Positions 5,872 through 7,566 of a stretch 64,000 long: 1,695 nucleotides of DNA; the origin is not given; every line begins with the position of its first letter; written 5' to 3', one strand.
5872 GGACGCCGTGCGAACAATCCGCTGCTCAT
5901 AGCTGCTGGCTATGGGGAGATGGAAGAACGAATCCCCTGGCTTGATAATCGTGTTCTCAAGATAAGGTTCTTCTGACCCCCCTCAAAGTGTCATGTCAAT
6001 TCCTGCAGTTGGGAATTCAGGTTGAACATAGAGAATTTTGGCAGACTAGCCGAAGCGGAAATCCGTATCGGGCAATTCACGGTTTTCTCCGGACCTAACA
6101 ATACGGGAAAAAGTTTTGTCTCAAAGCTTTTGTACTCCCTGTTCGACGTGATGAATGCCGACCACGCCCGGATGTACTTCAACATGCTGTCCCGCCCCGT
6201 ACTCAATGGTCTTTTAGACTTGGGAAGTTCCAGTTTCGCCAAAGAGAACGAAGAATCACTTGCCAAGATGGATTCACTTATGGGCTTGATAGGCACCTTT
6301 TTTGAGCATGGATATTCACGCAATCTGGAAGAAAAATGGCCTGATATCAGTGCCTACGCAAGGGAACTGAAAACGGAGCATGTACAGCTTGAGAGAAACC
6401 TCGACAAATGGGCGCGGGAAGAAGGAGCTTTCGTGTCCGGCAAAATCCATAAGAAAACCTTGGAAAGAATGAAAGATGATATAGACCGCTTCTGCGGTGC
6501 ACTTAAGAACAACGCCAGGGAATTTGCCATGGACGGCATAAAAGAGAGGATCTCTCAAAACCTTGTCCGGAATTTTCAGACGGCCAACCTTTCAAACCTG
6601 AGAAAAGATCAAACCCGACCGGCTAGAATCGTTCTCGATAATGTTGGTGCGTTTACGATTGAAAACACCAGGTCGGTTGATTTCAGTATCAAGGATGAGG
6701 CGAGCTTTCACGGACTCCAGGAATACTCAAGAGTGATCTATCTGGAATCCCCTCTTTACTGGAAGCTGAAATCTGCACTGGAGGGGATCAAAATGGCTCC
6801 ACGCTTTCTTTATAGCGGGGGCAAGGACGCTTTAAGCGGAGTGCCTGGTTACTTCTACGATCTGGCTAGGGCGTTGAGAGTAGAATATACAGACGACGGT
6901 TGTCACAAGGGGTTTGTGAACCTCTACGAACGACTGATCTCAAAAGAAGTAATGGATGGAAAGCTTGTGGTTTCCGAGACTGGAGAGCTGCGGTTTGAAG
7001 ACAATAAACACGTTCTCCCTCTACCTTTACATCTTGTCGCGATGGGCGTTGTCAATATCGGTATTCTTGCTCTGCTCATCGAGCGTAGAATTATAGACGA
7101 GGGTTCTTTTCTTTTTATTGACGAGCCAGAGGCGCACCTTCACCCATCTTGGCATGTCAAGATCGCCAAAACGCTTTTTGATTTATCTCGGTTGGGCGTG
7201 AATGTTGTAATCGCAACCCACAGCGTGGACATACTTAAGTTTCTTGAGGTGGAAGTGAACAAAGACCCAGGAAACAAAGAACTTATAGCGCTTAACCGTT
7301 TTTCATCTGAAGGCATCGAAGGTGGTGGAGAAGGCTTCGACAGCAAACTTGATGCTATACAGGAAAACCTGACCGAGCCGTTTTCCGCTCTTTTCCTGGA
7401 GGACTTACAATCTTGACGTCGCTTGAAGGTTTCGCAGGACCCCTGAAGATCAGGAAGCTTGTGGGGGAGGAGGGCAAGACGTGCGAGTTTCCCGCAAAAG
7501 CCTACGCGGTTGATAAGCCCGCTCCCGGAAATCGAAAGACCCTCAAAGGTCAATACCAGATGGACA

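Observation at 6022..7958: OLD/AAA_15-type ABC ATPase plus small overlapping Toprim-like partner: split two-gene defence-like module (PARIS/OLD-like architecture)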

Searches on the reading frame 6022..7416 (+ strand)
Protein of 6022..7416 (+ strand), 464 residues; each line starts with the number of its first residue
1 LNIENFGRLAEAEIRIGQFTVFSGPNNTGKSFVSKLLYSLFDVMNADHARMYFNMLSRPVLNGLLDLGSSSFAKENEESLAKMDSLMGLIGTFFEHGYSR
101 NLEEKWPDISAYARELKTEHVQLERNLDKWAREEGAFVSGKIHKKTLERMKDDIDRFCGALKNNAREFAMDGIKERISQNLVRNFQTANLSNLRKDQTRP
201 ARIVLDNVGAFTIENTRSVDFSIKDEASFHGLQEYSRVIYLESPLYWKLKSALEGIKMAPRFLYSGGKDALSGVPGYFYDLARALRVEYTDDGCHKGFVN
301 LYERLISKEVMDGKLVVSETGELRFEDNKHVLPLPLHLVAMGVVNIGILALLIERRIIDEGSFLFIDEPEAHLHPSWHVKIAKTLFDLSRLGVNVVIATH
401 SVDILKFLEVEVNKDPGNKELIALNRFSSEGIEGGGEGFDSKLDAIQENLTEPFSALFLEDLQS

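Call 3: search_protein_families(library=pfam, proteins=[window:6022-7416:+], max_evalue=0.1)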
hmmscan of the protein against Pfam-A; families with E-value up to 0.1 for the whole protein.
window:6022-7416:+ (464 aa): 3 families
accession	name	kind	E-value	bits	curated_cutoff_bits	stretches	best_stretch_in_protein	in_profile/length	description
PF13175.12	AAA_15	-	1e-19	71.9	32.1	2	330-404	292-373/374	AAA ATPase domain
PF13304.12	AAA_21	-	1.1e-15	58.9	27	1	19-403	1-301/304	AAA domain, putative AbiEii toxin, Type IV TA system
PF11398.14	DUF2813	-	0.04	13.7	21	0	364-411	287-331/372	Protein of unknown function (DUF2813)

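Call 4: search_protein_families(library=padloc, proteins=[window:6022-7416:+], max_evalue=0.1)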
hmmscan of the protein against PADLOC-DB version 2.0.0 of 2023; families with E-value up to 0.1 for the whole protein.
window:6022-7416:+ (464 aa): 127 families (the best 25 are shown)
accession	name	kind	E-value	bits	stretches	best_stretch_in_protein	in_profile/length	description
PDLC04214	HEC-02A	-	1.1e-27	95.2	2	271-419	151-296/338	-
PDLC04213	HEC-02A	-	4.2e-25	87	2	278-426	153-296/337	-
PDLC02979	AriA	-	2e-22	78.5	2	326-404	290-372/373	-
PDLC03878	NsnB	-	1.1e-21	76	2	345-431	221-307/345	-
PDLC04033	PD-T4-4_A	-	1.5e-20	71.9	2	308-406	274-371/460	-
PDLC04664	PDC-M47A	-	2.5e-19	67.6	2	308-410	270-371/461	-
PDLC04146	HEC-02B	-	4.2e-19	66.8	1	308-414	187-292/344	-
PDLC02980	AriA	-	9e-19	66.5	1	19-405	1-303/304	-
PDLC04032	PD-T4-4_A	-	1.1e-18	65.4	2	332-406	319-392/474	-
PDLC04710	PDC-M56A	-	2.6e-13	47.7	2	1-47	4-50/382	-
PDLC02358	Old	-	3.2e-13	47.4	2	362-405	286-329/578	Old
PDLC02915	ATPase-Toprim_I-B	-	6.9e-11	39.6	2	362-407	257-301/623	-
PDLC00094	GajA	-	1.2e-10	38.5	2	364-410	304-347/569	AAA ATPase domain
PDLC04178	HEC-01A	-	2.4e-10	38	2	346-410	273-336/399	-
PDLC04148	HEC-03B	-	3e-10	37.7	1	337-424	317-403/458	-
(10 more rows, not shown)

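Call 5: search_protein_families(library=ncbifam, proteins=[window:6022-7416:+], max_evalue=0.1)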
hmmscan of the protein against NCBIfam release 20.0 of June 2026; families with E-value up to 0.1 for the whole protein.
window:6022-7416:+ (464 aa): 28 families (the best 25 are shown)
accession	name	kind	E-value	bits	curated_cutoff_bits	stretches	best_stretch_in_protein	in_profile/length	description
NF038234.1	retron_eff_Eco8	equivalog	2.2e-06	26.6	250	1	349-407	263-327/679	retron Eco8 family effector endonuclease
TIGR02673.1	FtsE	equivalog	7e-06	25.9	264.85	1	353-406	148-201/214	cell division ATP-binding protein FtsE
NF041760.1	PtuA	equivalog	5.7e-05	22.2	500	1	365-406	381-421/524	retron Ec78 anti-phage system effector ATPase PtuA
TIGR01166.1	cbiO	subfamily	0.00014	21.4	211.8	1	362-404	147-189/190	cobalt ABC transporter, ATP-binding protein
TIGR03864.1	PQQ_ABC_ATP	hypoth_equivalog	0.00025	20.6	302.25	0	13-47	23-57/236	ABC transporter, ATP-binding subunit, PQQ-dependent alcohol dehydrogenase system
NF040873.1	AztA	equivalog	0.00028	20.5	220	1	352-404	129-181/191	zinc ABC transporter ATP-binding protein AztA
NF010157.0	PRK13636.1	equivalog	0.00047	19.4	463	1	358-406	157-206/285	cobalt transporter ATP-binding subunit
NF008338.0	PRK11124.1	equivalog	0.00048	19.7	369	1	353-406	152-205/242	arginine ABC transporter ATP-binding protein ArtP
TIGR04435.1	restrict_AAA_1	hypoth_equivalog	0.0013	17.5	300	1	359-387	417-445/568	restriction system-associated AAA family ATPase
TIGR03608.1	L_ocin_972_ABC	subfamily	0.0018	17.8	254.85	1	353-406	145-198/206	putative bacteriocin export ABC transporter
NF002981.0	PRK03695.1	equivalog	0.0018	17.7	281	1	350-402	145-197/253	vitamin B12 ABC transporter ATP-binding protein BtuD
NF010170.0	PRK13651.1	equivalog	0.0019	17.2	432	1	360-404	183-228/308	cobalt transporter ATP-binding subunit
NF047739.1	antiphage_MADS3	equivalog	0.0022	17.2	420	0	3-46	7-50/427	methylation-associated defense system AAA family ATPase MAD3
TIGR04520.1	ECF_ATPase_1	equivalog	0.0087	15.5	315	0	12-43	23-54/269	energy-coupling factor transporter ATPase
TIGR02315.1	ABC_phnC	equivalog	0.0097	15.4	266.1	1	353-406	156-210/243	phosphonate ABC transporter ATP-binding protein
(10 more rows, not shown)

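Call 16: search_protein_families(library=phrogs, proteins=[window:6022-7416:+], max_evalue=0.1)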
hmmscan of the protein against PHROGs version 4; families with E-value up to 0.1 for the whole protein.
window:6022-7416:+ (464 aa): 14 families
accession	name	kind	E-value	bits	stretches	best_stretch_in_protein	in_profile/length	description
phrog_14430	-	unknown function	4.5e-71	241.3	1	1-460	5-442/444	-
phrog_4747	-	unknown function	2.7e-13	50.9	2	360-406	333-380/610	-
phrog_3940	-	unknown function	7.3e-13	49.1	1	1-412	8-306/537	-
phrog_8323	-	unknown function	8.6e-12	45.4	1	348-431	304-383/623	-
phrog_13167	-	unknown function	4e-10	40.2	1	308-407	282-384/477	-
phrog_8066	-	unknown function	6e-09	36.3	1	357-406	380-430/522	-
phrog_21420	-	unknown function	3.9e-07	29.9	1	325-415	492-580/654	-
phrog_9802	-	unknown function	4.2e-06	27.1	1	357-406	281-329/438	-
phrog_7507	-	unknown function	4e-05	24.1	1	360-403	406-448/483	-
phrog_293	-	moron, auxiliary metabolic gene and host takeover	0.0015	17.5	1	355-405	281-332/1058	ABC transporter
phrog_1499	-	unknown function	0.008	16.5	1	2-32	9-40/427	-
phrog_21263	-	unknown function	0.023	13.7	1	361-409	507-555/940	-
phrog_25246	-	moron, auxiliary metabolic gene and host takeover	0.044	13.2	1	360-404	280-323/616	ABC transporter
phrog_38223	-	unknown function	0.045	14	0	339-433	260-354/370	-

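Call 29: find_homologous_proteins(query=window:6022-7416:+, max_evalue=1e-10)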
Query window:6022-7416:+ (464 aa): 1077 proteins with E <= 1e-10 among 8000 candidates; the best 120 are listed.
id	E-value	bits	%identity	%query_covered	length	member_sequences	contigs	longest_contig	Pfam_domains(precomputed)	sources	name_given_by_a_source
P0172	0.0e+0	1039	100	100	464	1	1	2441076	PF13175.13,PF13304.13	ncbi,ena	-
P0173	1.4e-259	880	86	100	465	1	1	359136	PF13175.13,PF13304.13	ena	-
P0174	9.5e-218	742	73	99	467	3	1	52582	PF13175.13,PF13304.13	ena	-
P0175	2.3e-213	727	72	100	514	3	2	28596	PF13175.13,PF13304.13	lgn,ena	-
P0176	2.3e-194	665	67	100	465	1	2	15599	PF13175.13,PF13304.13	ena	-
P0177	2.6e-186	638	63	100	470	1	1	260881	PF13175.13,PF13304.13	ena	-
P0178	4.9e-180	618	62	99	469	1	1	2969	PF13175.13,PF13304.13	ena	-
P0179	1.7e-143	497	53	100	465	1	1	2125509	PF13175.13,PF13304.13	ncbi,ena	-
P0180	1.4e-139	484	51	100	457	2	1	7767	PF13175.13,PF13304.13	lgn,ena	-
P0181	2.3e-139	484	52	100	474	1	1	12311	PF13175.13,PF13304.13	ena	-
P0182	1.0e-136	475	51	100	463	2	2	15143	PF13175.13,PF13304.13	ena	-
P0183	1.3e-136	475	49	100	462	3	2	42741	PF13175.13,PF13304.13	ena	-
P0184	3.4e-136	473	50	100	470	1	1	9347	PF13175.13,PF13304.13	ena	-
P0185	3.0e-135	470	50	100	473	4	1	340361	PF13175.13,PF13304.13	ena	-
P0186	4.5e-134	466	51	100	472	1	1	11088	PF13175.13,PF13304.13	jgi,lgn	-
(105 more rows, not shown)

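Call 43: find_related_loci(query=A3, collection=genome_contigs, flank=5000)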
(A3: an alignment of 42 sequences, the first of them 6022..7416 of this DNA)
Query A3 (464 aa) in genome_contigs; peptide patterns used: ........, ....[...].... (x = any residue, [..] = any of these).
600 stretches matched a pattern (row limit reached: there are more); 447 encode a relative of the query (tblastn E <= 1e-3); the best 80 are kept; 80 distinct loci.
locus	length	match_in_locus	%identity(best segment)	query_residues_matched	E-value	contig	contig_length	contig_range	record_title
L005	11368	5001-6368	49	1-462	9e-129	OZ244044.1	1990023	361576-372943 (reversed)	MAG: Thermodesulfobacteriota bacterium isolate 562d5969-4c6f-403f-ab6b-3350694af712 genome assembly, chromosome: 1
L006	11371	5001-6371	46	1-462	2e-122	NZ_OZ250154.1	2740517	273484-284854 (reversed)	MAG: Candidatus Spongiihabitans sp. isolate 9bea2e88-feb8-4b27-847e-43f480efb806 chromosome 1, complete sequence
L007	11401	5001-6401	45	1-462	5e-120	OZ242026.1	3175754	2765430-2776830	MAG: Nitrospirales bacterium isolate ad4af3c8-44ab-4a5f-8523-14f9326d4af7 genome assembly, chromosome: 1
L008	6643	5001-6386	44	1-462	5e-119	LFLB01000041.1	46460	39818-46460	MAG: Candidatus Spongiihabitans thiooxidans isolate LS_SOB contig31260, whole genome shotgun sequence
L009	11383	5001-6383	43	1-462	2e-118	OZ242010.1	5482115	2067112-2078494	MAG: Candidatus Latescibacterota bacterium isolate 318c57a3-5c92-4b38-acc3-b9680ed3e2d2 genome assembly, chromosome: 1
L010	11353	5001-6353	44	1-462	3e-116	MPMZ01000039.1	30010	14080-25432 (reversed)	MAG: Nitrospira sp. bin75 NODE_2285_length_30010_cov_11.6603_ID_4569, whole genome shotgun sequence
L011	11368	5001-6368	43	1-462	5e-115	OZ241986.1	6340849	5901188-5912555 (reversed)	MAG: Candidatus Latescibacterota bacterium isolate 0d522d25-140f-41b3-910f-d932058e053c genome assembly, chromosome: 1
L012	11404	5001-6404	43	1-462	2e-114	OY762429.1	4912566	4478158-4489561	MAG: Terriglobia bacterium isolate aa40cff0-ace7-4b53-8087-0ef5d3f4acaf genome assembly, chromosome: 1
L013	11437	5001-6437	44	1-462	8e-114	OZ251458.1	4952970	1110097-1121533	MAG: Candidatus Latescibacterota bacterium isolate 0d485872-e18d-4011-b7de-a34ce824adf8 genome assembly, chromosome: 1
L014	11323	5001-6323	45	1-462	1e-113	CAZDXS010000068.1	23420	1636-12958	MAG TPA_asm: uncultured Enterobacteriaceae bacterium isolate SRP338948_co1_110 genome assembly, contig: k141_127894, who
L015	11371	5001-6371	41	1-462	2e-110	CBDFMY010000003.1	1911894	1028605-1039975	MAG: Candidatus Poriferihabitaceae bacterium isolate 6ea70c23-f6ae-4937-b9b1-d70173c59256 genome assembly, contig: conti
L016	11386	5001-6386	45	1-462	2e-110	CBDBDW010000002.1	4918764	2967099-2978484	MAG: Gammaproteobacteria bacterium isolate 554e3a7e-5989-4f2a-9094-f6ca052332fc genome assembly, contig: contig_2, whole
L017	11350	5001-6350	50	1-455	7e-137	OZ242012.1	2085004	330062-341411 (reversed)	MAG: Thermodesulfobacteriota bacterium isolate 91ea7efe-b69b-418d-9017-4c677b0b92d3 genome assembly, chromosome: 1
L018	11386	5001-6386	43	1-462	4e-109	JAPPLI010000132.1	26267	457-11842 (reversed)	MAG: Gammaproteobacteria bacterium isolate RHO3_bin_19 NODE_3247_length_26267_cov_54.759843, whole genome shotgun sequen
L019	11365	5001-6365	42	1-458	3e-106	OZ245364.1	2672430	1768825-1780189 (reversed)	MAG: Candidatus Poriferihabitaceae bacterium isolate ad906cb3-1d1f-494b-88e6-7833d0e38aa3 genome assembly, chromosome: 1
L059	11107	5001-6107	25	1-405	4e-19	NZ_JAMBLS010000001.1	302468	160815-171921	Bacteroides sp. ET71 ET71__contig_1, whole genome shotgun sequence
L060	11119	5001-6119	23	1-405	9e-19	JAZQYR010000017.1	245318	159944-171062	MAG: Bacteroidales bacterium isolate T1900045160_TC20190154.MAGScoT_cleanbin_000002 SGB_5036_k141_1866087, whole genome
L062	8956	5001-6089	24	1-408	4e-18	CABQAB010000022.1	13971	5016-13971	MAG TPA_asm: uncultured Bacteroidales bacterium isolate MGYG-HGUT-00393 genome assembly, contig: GUT_GENOME008718_22, wh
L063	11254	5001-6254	25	1-401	2e-17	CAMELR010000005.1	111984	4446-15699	MAG: uncultured Clostridia bacterium isolate SRR11489750_bin.39_metaWRAP_v1.3_MAG genome assembly, contig: ERZ11466814.6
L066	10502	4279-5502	23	2-460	7e-17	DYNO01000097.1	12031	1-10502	MAG TPA_asm: Thiomargarita sp. isolate SulCav_FS08_3_2_43_2644 SulCav_FS08_3_2534_length_12031_cov_1569_556864, whole ge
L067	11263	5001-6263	25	1-458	4e-16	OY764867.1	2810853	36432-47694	MAG: Bacteroidaceae bacterium isolate b9fcebf5-9c00-40a7-8b78-c31007a54c8a genome assembly, chromosome: 1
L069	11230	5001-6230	25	3-416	2e-15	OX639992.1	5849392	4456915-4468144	MAG: uncultured Poribacteria bacterium isolate 2342930e-25dc-453b-b24c-d77caf5257d8 genome assembly, chromosome: 1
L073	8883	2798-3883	23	1-405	1e-14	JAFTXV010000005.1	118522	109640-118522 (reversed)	MAG: Paludibacteraceae bacterium isolate RGIG4248 Roe_deer_Colon-5__c579, whole genome shotgun sequence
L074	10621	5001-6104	24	1-405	2e-14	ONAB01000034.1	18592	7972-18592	uncultured Bacteroidales bacterium isolate RUG125 genome assembly, contig: scaffold_1692, whole genome shotgun sequence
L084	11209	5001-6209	22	1-415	2e-13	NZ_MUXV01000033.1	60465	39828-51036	Moraxella bovis strain CCUG 2133 2133T_ctg_0000033, whole genome shotgun sequence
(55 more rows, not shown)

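Call 46: search_protein_families(library=padloc, proteins=[L059:6283-6813:+, L060:6286-6828:+, L062:6270-6770:+, L067:6262-6771:+, L073:4053-4550:+, L074:6265-6795:+, L084:6359-6889:+, L063:6457-7164:+, L069:6388-6909:+, L066:5512-6102:+], max_evalue=0.01)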
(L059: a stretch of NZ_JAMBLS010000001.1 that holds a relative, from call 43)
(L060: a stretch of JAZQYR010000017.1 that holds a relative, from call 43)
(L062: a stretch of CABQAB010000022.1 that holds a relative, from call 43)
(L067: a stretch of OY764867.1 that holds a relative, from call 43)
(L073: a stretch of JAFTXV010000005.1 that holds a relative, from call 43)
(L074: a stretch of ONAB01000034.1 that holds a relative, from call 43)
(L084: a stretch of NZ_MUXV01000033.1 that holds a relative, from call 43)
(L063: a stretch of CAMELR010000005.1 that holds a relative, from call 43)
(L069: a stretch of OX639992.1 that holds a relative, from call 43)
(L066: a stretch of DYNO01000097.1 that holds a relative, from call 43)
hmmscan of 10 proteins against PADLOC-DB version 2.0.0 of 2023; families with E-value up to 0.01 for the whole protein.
L059:6283-6813:+ (177 aa): 3 families
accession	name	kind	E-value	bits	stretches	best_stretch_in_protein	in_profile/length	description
PDLC04220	HEC-02B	-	0.003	15.4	1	48-123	4-80/172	-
PDLC04222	HEC-02B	-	0.0035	15.6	1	75-160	35-121/162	-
PDLC01894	CARF4--CARF_PDDEXK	-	0.0053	14.1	1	56-125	217-286/336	-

L060:6286-6828:+ (181 aa): 1 family
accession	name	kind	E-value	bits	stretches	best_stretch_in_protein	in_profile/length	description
PDLC04222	HEC-02B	-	0.00017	19.8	1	84-131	39-87/162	-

L062:6270-6770:+ (167 aa): 0 families

L067:6262-6771:+ (170 aa): 0 families

L073:4053-4550:+ (166 aa): 0 families

L074:6265-6795:+ (177 aa): 1 family
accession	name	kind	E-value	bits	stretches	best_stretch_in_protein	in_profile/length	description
PDLC03214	mREase_II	-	0.0054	14.9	1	98-139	52-93/164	Type II methyl-directed restriction enzyme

L084:6359-6889:+ (177 aa): 0 families

L063:6457-7164:+ (236 aa): 0 families

L069:6388-6909:+ (174 aa): 1 family
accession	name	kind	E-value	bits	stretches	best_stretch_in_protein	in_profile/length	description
PDLC04668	PDC-M47B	-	0.0083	13.8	0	36-112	37-118/186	-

L066:5512-6102:+ (197 aa): 2 families
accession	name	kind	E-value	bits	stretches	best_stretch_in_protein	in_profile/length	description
PDLC04224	HEC-02B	-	0.0017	16.3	1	56-125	34-99/182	-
PDLC04220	HEC-02B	-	0.0043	14.9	0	67-149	41-110/172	-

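Call 52: search_dna_similar(query=window:6022-7416:+, collection=phages, mode=protein, max_rows=15)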
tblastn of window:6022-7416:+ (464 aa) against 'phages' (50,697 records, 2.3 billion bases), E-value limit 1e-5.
Records with a match: 1; places in all: 1; records where one place covers at least 80% of the query: 1.
Best place of each record, by identity: <60% 1.
By first word of the organism name: Bacteriophage 1.
By host as written in the record: - 1.
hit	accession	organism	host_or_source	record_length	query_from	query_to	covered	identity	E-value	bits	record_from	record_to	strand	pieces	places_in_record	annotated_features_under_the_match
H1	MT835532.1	Bacteriophage sp.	human fecal samples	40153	1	414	89%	22.9%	5e-10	68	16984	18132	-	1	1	record has no annotation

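Call 53: search_dna_similar(query=window:6022-7416:+, collection=plasmids, mode=protein, max_rows=15)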
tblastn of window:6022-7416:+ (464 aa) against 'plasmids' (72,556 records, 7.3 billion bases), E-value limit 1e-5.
Records with a match: 7; places in all: 7; records where one place covers at least 80% of the query: 0.
Best place of each record, by identity: <60% 7.
By first word of the organism name: Pseudanabaena 2; Bacillus 1; Polaromonas 1; Comamonas 1; Sulfuricystis 1; Acinetobacter 1.
By predicted mobility (MOB-suite, as given by PLSDB): non-mobilizable 5; conjugative 2.
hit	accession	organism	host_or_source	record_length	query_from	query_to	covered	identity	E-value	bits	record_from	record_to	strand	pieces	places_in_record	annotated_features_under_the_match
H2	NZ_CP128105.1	Bacillus cereus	bacterial isolate,grassland soil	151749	231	460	50%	26.5%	2e-11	74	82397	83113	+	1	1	AAA family ATPase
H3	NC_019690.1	Pseudanabaena sp. PCC 7367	-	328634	273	410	30%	37.1%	7e-14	82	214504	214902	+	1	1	AAA family ATPase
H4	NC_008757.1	Polaromonas naphthalenivorans CJ2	-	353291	278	409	28%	34.8%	1e-8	65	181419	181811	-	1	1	ATP-binding protein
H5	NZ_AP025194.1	Comamonas thiooxydans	-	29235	269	408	30%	27.1%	3e-6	57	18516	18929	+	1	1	ATP-binding protein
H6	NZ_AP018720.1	Sulfuricystis multivorans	-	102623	313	412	22%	34.0%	7e-6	56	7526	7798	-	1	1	ATP-binding protein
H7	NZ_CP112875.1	Pseudanabaena galeata CCNP1313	-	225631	308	410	22%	32.0%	4e-7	60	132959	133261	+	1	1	ATP-binding protein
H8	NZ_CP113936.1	Acinetobacter sp. ESL0695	Melipona lateralis,Rain forest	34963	339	401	14%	39.7%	1e-6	59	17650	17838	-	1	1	AAA family ATPase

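Call 59: predict_structure(alignment_id=A3)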
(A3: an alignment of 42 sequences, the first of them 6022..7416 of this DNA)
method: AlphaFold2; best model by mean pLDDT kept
length: 464 residues; sequences in the alignment: 42
mean_pLDDT: 84.4   pTM: 0.83
mean pLDDT of the five models: 84.4, 84.3, 82.2, 81.8, 77.2
residues with pLDDT >= 90: 184; 70-90: 234; 50-70: 34; < 50: 12
segments of 3 or more residues with pLDDT < 50: 258-269
pLDDT, mean of each block of 10 residues (from residue 1): 88 90 87 91 82 91 88 89 95 79 89 96 91 79 90 95 90 89 89 91 89 88 80 74 73 62 36 78 76 76 89 82 79 77 83 87 90 82 93 93 93 92 89 80 90 76 65
secondary structure, 60 per line:
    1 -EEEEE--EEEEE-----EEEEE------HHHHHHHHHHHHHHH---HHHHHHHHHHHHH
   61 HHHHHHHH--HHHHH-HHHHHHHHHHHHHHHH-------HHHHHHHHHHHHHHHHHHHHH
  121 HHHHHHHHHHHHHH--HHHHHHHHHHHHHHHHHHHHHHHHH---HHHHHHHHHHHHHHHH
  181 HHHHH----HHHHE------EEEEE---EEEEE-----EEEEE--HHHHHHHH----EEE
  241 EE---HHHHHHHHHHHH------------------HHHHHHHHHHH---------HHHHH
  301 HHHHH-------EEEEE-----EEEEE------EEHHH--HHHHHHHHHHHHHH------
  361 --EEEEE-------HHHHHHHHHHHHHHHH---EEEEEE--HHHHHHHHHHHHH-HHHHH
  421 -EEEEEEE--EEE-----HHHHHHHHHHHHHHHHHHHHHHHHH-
elements in order: E2-6 E9-13 E19-23 H30-44 H48-68 H71-75 H77-92 H100-134 H137-161 H165-185 H190-193 E201-205 E209-213 E219-223 H226-233 E238-242 H246-257 H276-286 H296-305 E313-317 E323-327 H341-354 E363-367 H375-390 E394-399 H402-414 H416-420 E422-428 E431-433 H439-463

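Call 61: search_solved_structures(query=A3, max_evalue=0.001)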
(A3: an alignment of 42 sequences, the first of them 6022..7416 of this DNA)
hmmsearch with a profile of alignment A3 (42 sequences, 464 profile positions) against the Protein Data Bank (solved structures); distinct sequences matched with E-value up to 0.001: 5.
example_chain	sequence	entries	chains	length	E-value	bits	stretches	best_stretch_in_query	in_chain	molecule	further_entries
6p74_A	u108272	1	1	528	3.2e-05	26.5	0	3-38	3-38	Putative ATP-dependent endonuclease of the OLD family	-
9n69_A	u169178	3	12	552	6.5e-05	25.5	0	365-408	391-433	AAA family ATPase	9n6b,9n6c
8v45_A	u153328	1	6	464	0.00015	24.3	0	358-406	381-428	AriA antitoxin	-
8ux9_B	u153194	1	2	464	0.00015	24.3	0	358-406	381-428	AriA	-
8v46_A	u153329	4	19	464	0.00083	21.8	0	358-406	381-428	AriA antitoxin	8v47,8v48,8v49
